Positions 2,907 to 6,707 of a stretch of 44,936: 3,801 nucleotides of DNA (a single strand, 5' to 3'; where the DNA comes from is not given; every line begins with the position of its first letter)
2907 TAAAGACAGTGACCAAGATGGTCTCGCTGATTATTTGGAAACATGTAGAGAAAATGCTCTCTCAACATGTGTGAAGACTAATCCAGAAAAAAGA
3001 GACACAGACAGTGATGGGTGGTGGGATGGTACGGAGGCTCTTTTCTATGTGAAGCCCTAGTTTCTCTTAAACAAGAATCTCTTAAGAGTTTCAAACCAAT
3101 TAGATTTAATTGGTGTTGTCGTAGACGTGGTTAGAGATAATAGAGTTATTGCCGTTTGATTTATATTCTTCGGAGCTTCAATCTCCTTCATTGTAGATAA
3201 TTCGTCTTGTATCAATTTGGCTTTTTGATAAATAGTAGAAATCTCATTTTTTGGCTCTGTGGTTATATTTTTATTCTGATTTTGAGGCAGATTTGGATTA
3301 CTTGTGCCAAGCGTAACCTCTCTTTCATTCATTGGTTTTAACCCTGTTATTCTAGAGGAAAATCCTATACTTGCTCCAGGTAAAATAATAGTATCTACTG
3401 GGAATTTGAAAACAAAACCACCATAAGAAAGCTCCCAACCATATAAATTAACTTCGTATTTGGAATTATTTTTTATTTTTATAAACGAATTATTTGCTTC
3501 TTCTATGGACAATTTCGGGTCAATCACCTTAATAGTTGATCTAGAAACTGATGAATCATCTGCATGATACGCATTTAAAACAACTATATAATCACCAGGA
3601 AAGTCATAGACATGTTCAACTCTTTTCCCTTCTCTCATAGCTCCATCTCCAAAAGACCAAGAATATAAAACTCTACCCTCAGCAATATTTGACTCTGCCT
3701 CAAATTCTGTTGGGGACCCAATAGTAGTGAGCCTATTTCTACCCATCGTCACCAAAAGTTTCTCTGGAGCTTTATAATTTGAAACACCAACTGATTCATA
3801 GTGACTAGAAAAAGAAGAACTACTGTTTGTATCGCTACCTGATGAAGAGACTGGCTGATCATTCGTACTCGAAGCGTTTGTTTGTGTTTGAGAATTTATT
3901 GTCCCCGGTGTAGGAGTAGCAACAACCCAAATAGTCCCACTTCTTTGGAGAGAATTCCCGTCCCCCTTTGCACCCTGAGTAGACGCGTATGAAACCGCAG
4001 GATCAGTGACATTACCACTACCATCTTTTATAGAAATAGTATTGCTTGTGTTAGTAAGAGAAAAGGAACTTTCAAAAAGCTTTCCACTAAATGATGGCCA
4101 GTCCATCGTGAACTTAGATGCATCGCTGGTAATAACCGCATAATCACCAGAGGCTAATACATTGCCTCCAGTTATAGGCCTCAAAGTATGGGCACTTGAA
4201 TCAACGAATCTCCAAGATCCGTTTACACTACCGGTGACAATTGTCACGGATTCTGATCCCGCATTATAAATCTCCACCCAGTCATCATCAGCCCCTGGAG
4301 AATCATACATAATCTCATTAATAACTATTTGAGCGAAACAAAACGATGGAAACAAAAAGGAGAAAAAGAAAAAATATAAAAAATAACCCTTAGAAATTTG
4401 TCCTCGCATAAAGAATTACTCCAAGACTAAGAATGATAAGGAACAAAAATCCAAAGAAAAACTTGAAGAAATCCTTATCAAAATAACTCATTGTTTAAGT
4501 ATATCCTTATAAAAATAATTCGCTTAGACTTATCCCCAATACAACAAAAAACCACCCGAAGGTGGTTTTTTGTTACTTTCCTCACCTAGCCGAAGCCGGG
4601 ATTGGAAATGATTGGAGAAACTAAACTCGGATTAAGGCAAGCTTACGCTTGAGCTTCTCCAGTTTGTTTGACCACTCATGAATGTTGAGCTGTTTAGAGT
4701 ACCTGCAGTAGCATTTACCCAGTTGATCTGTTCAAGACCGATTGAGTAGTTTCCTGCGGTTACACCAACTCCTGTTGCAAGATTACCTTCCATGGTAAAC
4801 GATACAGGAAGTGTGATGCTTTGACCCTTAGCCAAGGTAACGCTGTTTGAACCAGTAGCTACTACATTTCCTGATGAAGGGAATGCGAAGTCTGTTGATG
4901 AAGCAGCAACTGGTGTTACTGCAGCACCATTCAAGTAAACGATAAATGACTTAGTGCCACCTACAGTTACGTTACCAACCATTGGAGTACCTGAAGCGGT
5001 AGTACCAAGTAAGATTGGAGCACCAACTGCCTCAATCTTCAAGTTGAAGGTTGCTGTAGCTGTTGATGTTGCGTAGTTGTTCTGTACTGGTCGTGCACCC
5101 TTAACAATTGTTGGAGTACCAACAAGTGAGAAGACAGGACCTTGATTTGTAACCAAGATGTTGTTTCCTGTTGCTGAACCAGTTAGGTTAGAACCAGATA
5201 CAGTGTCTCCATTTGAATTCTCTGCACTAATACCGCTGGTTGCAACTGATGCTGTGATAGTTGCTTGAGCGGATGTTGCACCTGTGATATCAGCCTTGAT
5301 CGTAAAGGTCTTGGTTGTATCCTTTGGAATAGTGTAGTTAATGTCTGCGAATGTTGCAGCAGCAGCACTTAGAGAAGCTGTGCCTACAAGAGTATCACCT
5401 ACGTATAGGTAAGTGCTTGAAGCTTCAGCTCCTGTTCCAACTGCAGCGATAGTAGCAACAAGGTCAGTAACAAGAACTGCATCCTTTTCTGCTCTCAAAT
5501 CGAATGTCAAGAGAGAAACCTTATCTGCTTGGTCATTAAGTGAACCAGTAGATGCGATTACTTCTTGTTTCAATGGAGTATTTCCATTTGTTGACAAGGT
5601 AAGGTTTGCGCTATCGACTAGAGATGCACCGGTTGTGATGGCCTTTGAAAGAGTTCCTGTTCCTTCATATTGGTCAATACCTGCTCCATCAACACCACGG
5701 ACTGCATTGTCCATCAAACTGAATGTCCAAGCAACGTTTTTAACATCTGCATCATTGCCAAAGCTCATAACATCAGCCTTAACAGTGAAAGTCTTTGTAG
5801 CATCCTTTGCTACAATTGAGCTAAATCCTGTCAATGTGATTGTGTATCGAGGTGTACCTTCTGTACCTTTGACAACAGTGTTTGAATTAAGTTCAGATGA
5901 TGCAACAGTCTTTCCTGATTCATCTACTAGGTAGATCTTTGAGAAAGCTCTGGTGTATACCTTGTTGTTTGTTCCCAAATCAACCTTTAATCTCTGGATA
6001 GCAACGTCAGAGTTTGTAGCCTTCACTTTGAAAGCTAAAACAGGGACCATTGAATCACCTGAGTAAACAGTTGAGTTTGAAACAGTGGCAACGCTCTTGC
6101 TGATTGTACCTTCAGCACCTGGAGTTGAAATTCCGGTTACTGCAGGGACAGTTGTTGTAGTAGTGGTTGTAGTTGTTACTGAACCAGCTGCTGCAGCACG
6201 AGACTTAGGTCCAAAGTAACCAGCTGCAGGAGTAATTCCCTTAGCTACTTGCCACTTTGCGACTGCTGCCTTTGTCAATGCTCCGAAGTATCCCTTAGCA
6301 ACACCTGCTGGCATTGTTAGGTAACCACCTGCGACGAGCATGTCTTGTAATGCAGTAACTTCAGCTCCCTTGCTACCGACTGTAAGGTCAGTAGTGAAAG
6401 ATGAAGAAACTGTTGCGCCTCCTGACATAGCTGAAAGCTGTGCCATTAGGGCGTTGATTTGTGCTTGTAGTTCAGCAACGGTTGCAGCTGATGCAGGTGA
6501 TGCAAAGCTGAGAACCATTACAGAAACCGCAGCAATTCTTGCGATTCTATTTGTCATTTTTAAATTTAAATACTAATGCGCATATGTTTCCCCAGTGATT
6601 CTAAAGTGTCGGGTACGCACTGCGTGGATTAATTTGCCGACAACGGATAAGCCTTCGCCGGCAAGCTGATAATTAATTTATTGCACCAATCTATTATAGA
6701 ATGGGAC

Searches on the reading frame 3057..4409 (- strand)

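Call 71: search_protein_families(library=pfam, proteins=[window:3057-4409:-], max_evalue=0.0001)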
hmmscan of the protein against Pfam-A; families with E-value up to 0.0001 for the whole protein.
window:3057-4409:- (450 aa): 3 families
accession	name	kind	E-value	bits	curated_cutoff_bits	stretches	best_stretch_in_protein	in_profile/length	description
PF00932.25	LTD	-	6.1e-22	78.5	34.3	2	26-141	6-107/109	Lamin Tail Domain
PF18911.6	PKD_4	-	1.1e-11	45.1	27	1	222-294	8-82/85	PKD domain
PF00801.26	PKD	-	6e-08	33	23.5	1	231-294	14-79/80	PKD domain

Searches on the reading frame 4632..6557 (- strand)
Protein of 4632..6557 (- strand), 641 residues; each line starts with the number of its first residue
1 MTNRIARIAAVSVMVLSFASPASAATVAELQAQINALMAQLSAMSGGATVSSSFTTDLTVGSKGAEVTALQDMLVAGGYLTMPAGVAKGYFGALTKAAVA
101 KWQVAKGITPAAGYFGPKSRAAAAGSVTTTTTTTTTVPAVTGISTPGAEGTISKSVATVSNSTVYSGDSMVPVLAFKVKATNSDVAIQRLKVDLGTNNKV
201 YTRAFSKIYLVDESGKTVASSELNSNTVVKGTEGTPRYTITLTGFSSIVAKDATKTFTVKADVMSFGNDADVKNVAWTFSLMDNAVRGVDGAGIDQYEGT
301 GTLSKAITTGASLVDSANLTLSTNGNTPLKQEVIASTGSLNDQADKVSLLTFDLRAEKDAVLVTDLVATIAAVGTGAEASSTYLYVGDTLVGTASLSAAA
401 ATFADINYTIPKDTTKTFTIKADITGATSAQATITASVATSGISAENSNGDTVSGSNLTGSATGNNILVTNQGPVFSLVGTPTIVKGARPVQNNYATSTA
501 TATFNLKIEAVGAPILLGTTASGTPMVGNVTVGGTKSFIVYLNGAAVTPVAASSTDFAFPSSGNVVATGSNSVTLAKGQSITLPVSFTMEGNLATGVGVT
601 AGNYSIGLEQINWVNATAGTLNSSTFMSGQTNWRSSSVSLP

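Call 71: search_protein_families(library=pfam, proteins=[window:4632-6557:-], max_evalue=0.0001)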
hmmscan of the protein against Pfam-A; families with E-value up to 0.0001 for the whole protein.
window:4632-6557:- (641 aa): 1 family
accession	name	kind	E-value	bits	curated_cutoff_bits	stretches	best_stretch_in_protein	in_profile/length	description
PF01471.23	PG_binding_1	-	2.1e-07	31.4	23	1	64-117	2-51/57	Putative peptidoglycan binding domain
